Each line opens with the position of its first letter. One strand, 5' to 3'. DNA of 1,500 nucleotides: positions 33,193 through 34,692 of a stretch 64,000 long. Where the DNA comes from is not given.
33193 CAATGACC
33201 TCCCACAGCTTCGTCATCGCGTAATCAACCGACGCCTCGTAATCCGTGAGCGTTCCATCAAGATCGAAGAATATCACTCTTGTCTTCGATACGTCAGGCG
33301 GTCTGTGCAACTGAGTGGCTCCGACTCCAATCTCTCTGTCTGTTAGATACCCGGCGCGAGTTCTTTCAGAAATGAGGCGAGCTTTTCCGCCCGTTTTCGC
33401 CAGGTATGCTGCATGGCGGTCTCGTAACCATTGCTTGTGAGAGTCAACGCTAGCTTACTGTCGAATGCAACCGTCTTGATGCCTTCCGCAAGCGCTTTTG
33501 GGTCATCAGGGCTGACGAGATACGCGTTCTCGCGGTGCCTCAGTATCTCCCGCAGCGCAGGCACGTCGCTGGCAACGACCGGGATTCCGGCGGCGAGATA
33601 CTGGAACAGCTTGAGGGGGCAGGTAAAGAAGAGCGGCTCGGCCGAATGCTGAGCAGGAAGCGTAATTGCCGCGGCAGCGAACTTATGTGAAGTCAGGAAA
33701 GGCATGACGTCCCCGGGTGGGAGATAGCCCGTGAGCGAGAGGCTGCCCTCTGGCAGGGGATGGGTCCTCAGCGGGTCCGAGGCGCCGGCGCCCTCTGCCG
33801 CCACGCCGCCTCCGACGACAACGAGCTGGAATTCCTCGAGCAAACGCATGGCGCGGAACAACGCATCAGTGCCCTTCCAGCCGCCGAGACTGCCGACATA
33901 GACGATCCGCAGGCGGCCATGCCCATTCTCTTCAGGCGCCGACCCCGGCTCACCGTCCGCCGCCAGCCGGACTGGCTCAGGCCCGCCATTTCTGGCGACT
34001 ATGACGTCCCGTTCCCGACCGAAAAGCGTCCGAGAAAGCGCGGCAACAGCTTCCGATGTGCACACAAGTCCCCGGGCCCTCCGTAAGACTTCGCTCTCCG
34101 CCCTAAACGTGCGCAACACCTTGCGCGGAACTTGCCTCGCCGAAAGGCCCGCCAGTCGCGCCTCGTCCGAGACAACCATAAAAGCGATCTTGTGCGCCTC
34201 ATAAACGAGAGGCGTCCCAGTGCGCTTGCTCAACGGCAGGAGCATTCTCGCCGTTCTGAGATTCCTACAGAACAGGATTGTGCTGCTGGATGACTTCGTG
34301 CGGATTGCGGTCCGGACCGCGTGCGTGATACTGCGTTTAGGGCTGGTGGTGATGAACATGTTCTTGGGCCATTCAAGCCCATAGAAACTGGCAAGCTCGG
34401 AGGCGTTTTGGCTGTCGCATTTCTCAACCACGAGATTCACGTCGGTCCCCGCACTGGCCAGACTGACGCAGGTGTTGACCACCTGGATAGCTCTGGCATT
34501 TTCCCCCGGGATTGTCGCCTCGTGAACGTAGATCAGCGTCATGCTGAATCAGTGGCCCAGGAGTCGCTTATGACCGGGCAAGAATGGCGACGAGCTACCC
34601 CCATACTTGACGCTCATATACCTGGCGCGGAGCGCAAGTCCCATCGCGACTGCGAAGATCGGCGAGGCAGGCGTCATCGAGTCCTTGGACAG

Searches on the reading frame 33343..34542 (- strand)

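Call 61: search_protein_families(library=pfam, proteins=[window:33343-34542:-], max_evalue=0.00001)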
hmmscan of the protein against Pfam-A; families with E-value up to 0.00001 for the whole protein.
window:33343-34542:- (399 aa): 5 families
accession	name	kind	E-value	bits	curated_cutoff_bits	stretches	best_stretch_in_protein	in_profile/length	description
PF13692.12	Glyco_trans_1_4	-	8.7e-20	71.9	27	1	212-358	3-139/142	Glycosyl transferases group 1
PF00534.26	Glycos_transf_1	-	9.5e-18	64.7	26.4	1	208-374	13-171/172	Glycosyl transferases group 1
PF13524.12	Glyco_trans_1_2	-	2.8e-11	44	25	1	228-388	5-142/144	Glycosyl transferase-like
PF13579.12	Glyco_trans_4_4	-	1.6e-07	32.3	29.7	1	22-186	8-158/158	Glycosyl transferase 4-like domain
PF13439.12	Glyco_transf_4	-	1.3e-06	29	28.5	0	21-186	8-165/170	Glycosyltransferase Family 4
